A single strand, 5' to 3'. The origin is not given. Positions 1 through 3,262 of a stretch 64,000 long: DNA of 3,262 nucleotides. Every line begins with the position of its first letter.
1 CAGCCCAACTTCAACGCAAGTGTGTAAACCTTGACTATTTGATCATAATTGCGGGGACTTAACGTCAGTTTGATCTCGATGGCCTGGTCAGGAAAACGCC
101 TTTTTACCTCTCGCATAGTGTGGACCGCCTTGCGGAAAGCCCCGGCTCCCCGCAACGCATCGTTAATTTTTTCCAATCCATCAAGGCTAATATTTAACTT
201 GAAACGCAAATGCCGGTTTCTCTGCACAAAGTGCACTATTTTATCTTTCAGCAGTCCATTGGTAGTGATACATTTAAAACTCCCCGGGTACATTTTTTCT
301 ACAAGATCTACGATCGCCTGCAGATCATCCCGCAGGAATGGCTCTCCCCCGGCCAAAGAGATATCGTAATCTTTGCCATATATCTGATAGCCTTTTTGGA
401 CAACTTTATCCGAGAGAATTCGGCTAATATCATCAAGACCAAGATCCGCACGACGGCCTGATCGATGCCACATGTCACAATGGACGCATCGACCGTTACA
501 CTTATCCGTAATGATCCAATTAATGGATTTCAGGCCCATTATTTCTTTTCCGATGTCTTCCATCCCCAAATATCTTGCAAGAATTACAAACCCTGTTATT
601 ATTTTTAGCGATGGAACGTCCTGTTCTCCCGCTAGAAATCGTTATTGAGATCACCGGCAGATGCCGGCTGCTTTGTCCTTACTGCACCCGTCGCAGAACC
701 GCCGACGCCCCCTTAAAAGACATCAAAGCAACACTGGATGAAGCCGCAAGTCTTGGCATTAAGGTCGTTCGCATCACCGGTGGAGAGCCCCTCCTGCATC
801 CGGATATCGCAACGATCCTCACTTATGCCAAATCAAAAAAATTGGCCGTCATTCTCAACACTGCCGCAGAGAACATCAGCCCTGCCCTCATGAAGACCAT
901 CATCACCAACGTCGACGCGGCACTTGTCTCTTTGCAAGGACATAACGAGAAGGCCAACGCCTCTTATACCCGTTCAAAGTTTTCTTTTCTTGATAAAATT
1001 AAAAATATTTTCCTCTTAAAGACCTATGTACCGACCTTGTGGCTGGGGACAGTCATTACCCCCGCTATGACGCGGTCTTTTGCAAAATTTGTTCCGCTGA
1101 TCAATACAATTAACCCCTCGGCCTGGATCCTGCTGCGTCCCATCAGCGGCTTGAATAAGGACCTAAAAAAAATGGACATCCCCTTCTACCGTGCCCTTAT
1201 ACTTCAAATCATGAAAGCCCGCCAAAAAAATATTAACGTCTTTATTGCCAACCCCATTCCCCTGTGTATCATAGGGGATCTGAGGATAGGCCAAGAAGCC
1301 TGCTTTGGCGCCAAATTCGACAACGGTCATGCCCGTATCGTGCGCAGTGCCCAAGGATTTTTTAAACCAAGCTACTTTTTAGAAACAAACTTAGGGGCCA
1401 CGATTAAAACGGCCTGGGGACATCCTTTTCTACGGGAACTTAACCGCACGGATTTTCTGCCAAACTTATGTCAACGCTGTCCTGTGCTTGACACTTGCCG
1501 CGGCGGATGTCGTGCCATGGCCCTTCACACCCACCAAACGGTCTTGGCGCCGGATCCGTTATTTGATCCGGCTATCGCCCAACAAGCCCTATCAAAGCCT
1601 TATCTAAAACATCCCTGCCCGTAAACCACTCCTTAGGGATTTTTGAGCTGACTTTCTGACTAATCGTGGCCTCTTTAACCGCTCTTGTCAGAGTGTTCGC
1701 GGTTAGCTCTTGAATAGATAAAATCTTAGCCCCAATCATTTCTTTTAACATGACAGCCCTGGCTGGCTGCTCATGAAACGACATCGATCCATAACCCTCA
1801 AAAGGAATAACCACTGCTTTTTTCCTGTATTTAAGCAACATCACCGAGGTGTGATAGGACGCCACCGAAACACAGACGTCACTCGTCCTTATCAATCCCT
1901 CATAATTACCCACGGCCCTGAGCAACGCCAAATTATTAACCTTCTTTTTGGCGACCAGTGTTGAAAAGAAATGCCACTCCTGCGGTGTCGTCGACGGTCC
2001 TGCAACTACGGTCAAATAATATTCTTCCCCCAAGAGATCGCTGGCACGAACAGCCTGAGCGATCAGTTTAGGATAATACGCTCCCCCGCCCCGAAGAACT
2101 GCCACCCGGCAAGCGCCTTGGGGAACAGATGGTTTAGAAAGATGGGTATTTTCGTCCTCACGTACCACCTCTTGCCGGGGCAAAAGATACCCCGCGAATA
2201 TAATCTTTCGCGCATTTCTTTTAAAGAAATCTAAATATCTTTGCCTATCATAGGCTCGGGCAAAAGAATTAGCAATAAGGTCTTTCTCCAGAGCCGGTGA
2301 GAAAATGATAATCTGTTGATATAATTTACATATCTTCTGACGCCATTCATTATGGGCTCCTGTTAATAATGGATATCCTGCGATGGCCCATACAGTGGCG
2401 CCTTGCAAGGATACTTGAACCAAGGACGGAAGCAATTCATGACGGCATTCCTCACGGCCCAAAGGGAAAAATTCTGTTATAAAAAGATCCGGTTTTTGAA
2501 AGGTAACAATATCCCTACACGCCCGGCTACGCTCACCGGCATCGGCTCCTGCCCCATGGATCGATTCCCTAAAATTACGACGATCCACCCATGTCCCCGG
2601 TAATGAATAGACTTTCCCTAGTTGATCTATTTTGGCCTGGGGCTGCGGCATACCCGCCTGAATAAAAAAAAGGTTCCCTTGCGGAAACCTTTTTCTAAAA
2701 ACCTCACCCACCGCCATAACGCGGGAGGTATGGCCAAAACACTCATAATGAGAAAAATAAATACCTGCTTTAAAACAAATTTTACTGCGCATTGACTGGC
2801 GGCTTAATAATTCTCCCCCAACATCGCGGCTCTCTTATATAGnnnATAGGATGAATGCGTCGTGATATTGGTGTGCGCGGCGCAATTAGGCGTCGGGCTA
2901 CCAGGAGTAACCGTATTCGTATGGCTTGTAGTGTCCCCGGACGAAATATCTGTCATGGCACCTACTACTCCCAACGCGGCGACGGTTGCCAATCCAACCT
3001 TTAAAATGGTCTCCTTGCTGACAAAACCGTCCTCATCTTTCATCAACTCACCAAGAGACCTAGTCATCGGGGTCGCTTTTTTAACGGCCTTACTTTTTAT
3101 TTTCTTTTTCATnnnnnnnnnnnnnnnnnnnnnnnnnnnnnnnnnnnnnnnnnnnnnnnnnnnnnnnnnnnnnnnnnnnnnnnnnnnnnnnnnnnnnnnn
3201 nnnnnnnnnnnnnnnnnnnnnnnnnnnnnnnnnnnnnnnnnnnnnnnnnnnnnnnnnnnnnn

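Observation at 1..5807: Cluster of three radical-SAM enzymes, a small Ser/Thr/Pro-rich peptide gene and glycosyltransferases (candidate peptide-modification locus)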

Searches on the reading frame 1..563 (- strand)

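Call 5: search_protein_families(library=ncbifam, proteins=[window:1-563:-], max_evalue=0.01)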
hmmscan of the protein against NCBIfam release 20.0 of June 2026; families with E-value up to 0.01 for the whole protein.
window:1-563:- (187 aa): 61 families (the best 25 are shown)
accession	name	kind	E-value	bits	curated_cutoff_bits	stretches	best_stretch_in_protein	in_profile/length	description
TIGR03961.1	rSAM_PTO1314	hypoth_equivalog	6.1e-18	65.2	306.05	1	21-186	32-181/332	PTO1314 family radical SAM protein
TIGR03962.1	mycofact_rSAM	equivalog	1.3e-16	60.7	265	1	14-187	14-177/339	mycofactocin radical SAM maturase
TIGR04250.1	SCM_rSAM_ScmE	equivalog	6.5e-16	58.2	400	1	12-182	3-164/358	SynChlorMet cassette radical SAM/SPASM protein ScmE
TIGR04054.1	rSAM_NirJ1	equivalog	1e-14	54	650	1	14-182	38-196/387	putative heme d1 biosynthesis radical SAM protein NirJ1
TIGR04546.1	rSAM_ahbC_deAc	equivalog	3.8e-14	52.3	650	1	14-182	41-199/390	12,18-didecarboxysiroheme deacetylase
TIGR04133.1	rSAM_w_lipo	hypoth_equivalog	8.9e-14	51.2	425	1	9-187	21-193/350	TIGR04133 family radical SAM/SPASM protein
NF050035.1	rSAM_WgK_link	exception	1.9e-13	50.2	650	1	15-183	12-171/367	radical SAM/SPASM peptide maturase WgkB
NF033640.1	N_Twi_rSAM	subfamily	2.5e-13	49.9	170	1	16-185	115-297/398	twitch domain-containing radical SAM protein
TIGR04340.1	rSAM_ACGX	hypoth_equivalog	4.3e-13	49.2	400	1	13-179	4-165/341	radical SAM/SPASM domain protein, ACGX system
TIGR02668.1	moaA_archaeal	equivalog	5.6e-13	48.5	325.25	1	11-132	9-121/303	GTP 3',8-cyclase MoaA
TIGR04051.1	rSAM_NirJ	equivalog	6.4e-13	48.4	515.45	1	15-181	5-161/354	heme d1 biosynthesis radical SAM protein NirJ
TIGR02666.1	moaA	equivalog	8.3e-13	48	284.05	1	18-132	16-127/336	GTP 3',8-cyclase MoaA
TIGR04545.1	rSAM_ahbD_hemeb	equivalog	1.8e-12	47.4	500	1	14-187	2-166/339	heme b synthase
NF049973.1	radical_Rv1681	equivalog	2.2e-12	46.6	380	1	16-154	75-207/326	Rv1681 family radical SAM protein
NF038283.1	viperin_w_prok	equivalog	4.3e-12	45.8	180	1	13-155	3-142/281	viperin family antiviral radical SAM protein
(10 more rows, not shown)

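Call 31: search_protein_families(library=padloc, proteins=[window:1-563:-], max_evalue=0.001)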
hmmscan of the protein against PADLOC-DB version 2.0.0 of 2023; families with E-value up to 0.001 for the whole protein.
window:1-563:- (187 aa): 3 families
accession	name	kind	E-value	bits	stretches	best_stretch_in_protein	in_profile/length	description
PDLC02903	pVip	-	2.1e-14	51.6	1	13-165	1-140/257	Viperins not associated with kinases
PDLC02904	pVip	-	1.7e-11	42.1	1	13-166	4-145/262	Viperins associated with kinases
PDLC02905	pVip-kinase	-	0.00029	18.2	1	8-135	178-299/474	Viperin-kinase fusion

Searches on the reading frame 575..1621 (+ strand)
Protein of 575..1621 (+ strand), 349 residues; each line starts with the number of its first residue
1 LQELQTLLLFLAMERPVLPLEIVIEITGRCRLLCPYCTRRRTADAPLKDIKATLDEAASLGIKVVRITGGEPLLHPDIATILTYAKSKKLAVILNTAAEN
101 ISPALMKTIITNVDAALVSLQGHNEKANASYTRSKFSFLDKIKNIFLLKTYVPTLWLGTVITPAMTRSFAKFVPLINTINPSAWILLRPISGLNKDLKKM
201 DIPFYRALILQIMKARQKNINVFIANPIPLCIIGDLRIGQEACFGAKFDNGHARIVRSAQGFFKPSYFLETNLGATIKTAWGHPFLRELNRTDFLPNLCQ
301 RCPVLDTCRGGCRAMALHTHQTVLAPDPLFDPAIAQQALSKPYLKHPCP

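Call 4: search_protein_families(library=pfam, proteins=[window:575-1621:+], max_evalue=0.01)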
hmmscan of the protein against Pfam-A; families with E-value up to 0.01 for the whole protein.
window:575-1621:+ (349 aa): 1 family
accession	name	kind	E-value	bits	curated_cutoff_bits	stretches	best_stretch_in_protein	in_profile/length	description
PF04055.27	Radical_SAM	-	5e-14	53.2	29.5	1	24-164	1-153/166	Radical SAM superfamily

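Call 5: search_protein_families(library=ncbifam, proteins=[window:575-1621:+], max_evalue=0.01)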
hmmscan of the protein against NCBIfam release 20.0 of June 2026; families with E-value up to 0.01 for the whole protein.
window:575-1621:+ (349 aa): 55 families (the best 25 are shown)
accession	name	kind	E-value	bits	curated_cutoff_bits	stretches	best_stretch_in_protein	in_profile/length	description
TIGR04055.1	rSAM_NirJ2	equivalog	4.7e-18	65.8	500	1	25-328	5-320/326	putative heme d1 biosynthesis radical SAM protein NirJ2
TIGR02109.1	PQQ_syn_pqqE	equivalog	6.5e-17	61.5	381.35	1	17-160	4-153/358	pyrroloquinoline quinone biosynthesis protein PqqE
TIGR04317.1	W_rSAM_matur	equivalog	1.2e-15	57.5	380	1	21-180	5-175/349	tungsten cofactor oxidoreductase radical SAM maturase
TIGR03962.1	mycofact_rSAM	equivalog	5.6e-15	55.4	265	1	19-162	11-159/339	mycofactocin radical SAM maturase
NF050035.1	rSAM_WgK_link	exception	1.3e-14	54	650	1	19-152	8-147/367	radical SAM/SPASM peptide maturase WgkB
TIGR04545.1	rSAM_ahbD_hemeb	equivalog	1.9e-14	53.9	500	1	22-204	2-191/339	heme b synthase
TIGR04347.1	pseudo_SAM_Halo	equivalog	2.3e-14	53.5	525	2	22-124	40-148/390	TIGR04347 family pseudo-SAM/SPASM protein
TIGR04251.1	SCM_rSAM_ScmF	equivalog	1.8e-13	50.7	400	1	41-145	33-138/353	SynChlorMet cassette radical SAM/SPASM protein ScmF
TIGR04053.2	TIGR04053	equivalog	1.4e-12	47.6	395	1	19-184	7-181/366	TIGR04053 family radical SAM/SPASM domain-containing protein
NF045574.1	sacti_mat_StsB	exception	3.3e-12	46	625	1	24-164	100-244/466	StsB family radical SAM/SPASM domain sactipeptide maturase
TIGR02666.1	moaA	equivalog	7.9e-12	44.8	284.05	1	24-138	14-140/336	GTP 3',8-cyclase MoaA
TIGR02668.1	moaA_archaeal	equivalog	8.2e-11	41.4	325.25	1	22-132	12-128/303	GTP 3',8-cyclase MoaA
TIGR04546.1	rSAM_ahbC_deAc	equivalog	8.3e-11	41.3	650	1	7-126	30-151/390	12,18-didecarboxysiroheme deacetylase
NF001199.0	PRK00164.2-1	equivalog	1.4e-10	40.8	231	1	14-96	8-93/308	GTP 3',8-cyclase MoaA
TIGR04303.1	GeoRSP_rSAM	equivalog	1.5e-10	41.2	400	1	19-98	4-85/325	GeoRSP system radical SAM/SPASM protein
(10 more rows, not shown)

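Call 31: search_protein_families(library=padloc, proteins=[window:575-1621:+], max_evalue=0.001)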
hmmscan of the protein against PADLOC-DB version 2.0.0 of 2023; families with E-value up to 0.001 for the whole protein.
window:575-1621:+ (349 aa): 3 families
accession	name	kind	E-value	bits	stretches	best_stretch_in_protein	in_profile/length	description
PDLC02903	pVip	-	1.8e-13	48.6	1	23-197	3-179/257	Viperins not associated with kinases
PDLC02904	pVip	-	2e-13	48.4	1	25-194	8-180/262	Viperins associated with kinases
PDLC02905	pVip-kinase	-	0.00057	17.2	1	49-194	220-370/474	Viperin-kinase fusion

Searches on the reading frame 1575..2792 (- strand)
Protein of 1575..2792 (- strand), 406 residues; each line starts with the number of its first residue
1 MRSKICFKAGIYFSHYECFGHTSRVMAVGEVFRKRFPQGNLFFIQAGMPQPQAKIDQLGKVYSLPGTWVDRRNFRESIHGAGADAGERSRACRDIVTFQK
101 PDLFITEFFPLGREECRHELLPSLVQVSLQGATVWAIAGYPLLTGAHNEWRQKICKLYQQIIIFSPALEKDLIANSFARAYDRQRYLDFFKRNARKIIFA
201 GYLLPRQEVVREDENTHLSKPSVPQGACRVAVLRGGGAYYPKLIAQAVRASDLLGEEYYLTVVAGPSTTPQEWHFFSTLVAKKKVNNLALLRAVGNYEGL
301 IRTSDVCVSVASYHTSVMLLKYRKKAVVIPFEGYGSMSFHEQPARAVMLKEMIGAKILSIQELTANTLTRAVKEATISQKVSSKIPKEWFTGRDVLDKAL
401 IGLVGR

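Call 4: search_protein_families(library=pfam, proteins=[window:1575-2792:-], max_evalue=0.01)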
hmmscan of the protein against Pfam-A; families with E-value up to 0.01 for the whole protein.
window:1575-2792:- (406 aa): 1 family
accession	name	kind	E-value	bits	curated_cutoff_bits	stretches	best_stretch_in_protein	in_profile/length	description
PF04101.22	Glyco_tran_28_C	-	0.0028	18.1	22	1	235-375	6-140/166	Glycosyltransferase family 28 C-terminal domain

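Call 5: search_protein_families(library=ncbifam, proteins=[window:1575-2792:-], max_evalue=0.01)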
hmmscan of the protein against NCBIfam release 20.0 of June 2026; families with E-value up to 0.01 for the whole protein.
window:1575-2792:- (406 aa): 0 families

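Call 31: search_protein_families(library=padloc, proteins=[window:1575-2792:-], max_evalue=0.001)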
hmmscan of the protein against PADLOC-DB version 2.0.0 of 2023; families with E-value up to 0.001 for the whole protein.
window:1575-2792:- (406 aa): 0 families

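Call 39: search_solved_structures(query=window:1575-2792:-, max_evalue=1)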
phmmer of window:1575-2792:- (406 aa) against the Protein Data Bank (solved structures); distinct sequences matched with E-value up to 1: 1.
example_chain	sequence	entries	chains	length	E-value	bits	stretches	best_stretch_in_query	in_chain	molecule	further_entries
1bj3_B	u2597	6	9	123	0.11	15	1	60-162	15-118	PROTEIN (COAGULATION FACTOR IX-BINDING PROTEIN B) | COAGULATION FACTORS IX/X-BINDING PROTEIN | coagulation factor IX-binding protein B chain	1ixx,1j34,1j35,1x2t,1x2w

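Call 45: search_solved_structures(query=A4, max_evalue=1)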
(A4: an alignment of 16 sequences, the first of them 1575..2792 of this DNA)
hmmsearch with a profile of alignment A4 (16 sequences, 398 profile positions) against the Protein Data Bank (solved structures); distinct sequences matched with E-value up to 1: 3.
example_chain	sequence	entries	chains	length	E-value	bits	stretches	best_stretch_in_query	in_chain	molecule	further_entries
10zg_A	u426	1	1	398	0.00093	21.5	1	280-372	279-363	Glycosyl transferase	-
7d1i_A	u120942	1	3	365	0.09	15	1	282-373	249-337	UDP-N-acetylglucosamine--N-acetylmuramyl-(pentapeptide) pyrophosphoryl-undecaprenol N-acet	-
9fqr_Xl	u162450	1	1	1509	0.49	12.6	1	316-391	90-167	A-kinase anchoring protein 14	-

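Call 46: search_protein_families(library=pfam, alignment_id=A4, max_evalue=0.01)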
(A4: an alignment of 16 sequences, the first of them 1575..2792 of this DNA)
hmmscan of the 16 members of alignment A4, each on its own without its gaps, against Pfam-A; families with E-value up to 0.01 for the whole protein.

A. member 1, window:1575-2792:- (406 aa): 1 family
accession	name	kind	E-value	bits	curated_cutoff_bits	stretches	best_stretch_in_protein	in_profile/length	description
PF04101.22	Glyco_tran_28_C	-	0.0028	18.1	22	1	235-375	6-140/166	Glycosyltransferase family 28 C-terminal domain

B. families by the number of members that match (of 16 scanned): 3 families
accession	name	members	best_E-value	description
PF04101.22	Glyco_tran_28_C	13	9.9e-11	Glycosyltransferase family 28 C-terminal domain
PF13528.12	Glyco_trans_1_3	1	1.2e-05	Glycosyl transferase family 1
PF08220.18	HTH_DeoR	1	0.0055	DeoR-like helix-turn-helix domain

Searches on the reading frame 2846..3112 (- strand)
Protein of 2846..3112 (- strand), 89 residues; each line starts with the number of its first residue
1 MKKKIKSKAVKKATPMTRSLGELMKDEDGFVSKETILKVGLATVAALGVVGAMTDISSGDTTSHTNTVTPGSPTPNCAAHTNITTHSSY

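Call 4: search_protein_families(library=pfam, proteins=[window:2846-3112:-], max_evalue=0.01)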
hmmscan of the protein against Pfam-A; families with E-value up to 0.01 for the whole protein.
window:2846-3112:- (89 aa): 0 families

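Call 5: search_protein_families(library=ncbifam, proteins=[window:2846-3112:-], max_evalue=0.01)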
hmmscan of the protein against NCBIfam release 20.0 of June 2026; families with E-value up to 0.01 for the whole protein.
window:2846-3112:- (89 aa): 2 families
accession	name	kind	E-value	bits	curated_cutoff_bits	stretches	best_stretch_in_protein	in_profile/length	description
NF038309.1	HisXaaSer_A3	equivalog_domain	0.00098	18.9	65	1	16-88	5-75/81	His-Xaa-Ser repeat protein HxsA3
NF040520.1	Ig_like_BLP2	equivalog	0.0013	16.9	750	1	22-82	120-182/730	Ig-like repeat protein Blp2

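Call 20: search_protein_families(library=ncbifam, alignment_id=A2, max_evalue=0.01)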
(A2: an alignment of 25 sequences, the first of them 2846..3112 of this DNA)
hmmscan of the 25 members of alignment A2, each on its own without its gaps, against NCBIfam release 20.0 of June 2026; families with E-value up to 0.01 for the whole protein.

A. member 1, window:2846-3112:- (89 aa): 2 families
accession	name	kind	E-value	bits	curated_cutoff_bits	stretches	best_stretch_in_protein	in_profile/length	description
NF038309.1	HisXaaSer_A3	equivalog_domain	0.00098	18.9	65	1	16-88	5-75/81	His-Xaa-Ser repeat protein HxsA3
NF040520.1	Ig_like_BLP2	equivalog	0.0013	16.9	750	1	22-82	120-182/730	Ig-like repeat protein Blp2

B. families by the number of members that match (of 25 scanned): 4 families
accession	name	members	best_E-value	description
NF038309.1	HisXaaSer_A3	25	2.9e-13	His-Xaa-Ser repeat protein HxsA3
NF040520.1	Ig_like_BLP2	2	0.0013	Ig-like repeat protein Blp2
TIGR03979.1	His_Ser_Rich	1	0.00041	His-Xaa-Ser repeat protein HxsA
TIGR04117.1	Syntroph_Cxxx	1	0.0032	Cys-Xaa-Xaa-Xaa repeat radical SAM target protein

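Call 31: search_protein_families(library=padloc, proteins=[window:2846-3112:-], max_evalue=0.001)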
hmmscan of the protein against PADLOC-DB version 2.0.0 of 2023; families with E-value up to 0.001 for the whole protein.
window:2846-3112:- (89 aa): 0 families

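Call 55: find_homologous_proteins(query=window:2846-3112:-, max_evalue=0.001)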
Query window:2846-3112:- (89 aa): 193 proteins with E <= 0.001 among 198 candidates; the best 120 are listed.
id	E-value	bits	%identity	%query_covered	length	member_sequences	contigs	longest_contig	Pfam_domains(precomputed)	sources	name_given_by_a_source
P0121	2.1e-49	182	100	100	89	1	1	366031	-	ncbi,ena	-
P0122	1.0e-38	148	80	84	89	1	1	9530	-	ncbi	-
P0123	1.3e-38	148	76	100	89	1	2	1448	-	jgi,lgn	jgi:hypothetical protein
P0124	6.3e-38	146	81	84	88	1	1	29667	-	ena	-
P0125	2.5e-37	144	78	83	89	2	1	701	-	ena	-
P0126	1.3e-36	142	75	84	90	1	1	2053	-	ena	-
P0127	6.9e-36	139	76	100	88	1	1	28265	-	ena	-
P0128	7.9e-36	139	79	84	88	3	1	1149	-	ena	-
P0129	1.2e-35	138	74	100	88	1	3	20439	-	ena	-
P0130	5.5e-35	136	75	84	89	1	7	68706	-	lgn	-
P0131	8.6e-35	136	76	84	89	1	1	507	-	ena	-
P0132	8.6e-35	136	80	83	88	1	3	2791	-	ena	-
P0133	1.0e-34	136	75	84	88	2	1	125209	-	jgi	jgi:hypothetical protein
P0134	1.0e-34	135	76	84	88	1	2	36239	-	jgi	jgi:hypothetical protein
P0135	1.5e-34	135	78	100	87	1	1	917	-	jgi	jgi:hypothetical protein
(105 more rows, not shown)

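Call 56: find_encoding_contigs(protein=P0121, flank=10000, max_places=3)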
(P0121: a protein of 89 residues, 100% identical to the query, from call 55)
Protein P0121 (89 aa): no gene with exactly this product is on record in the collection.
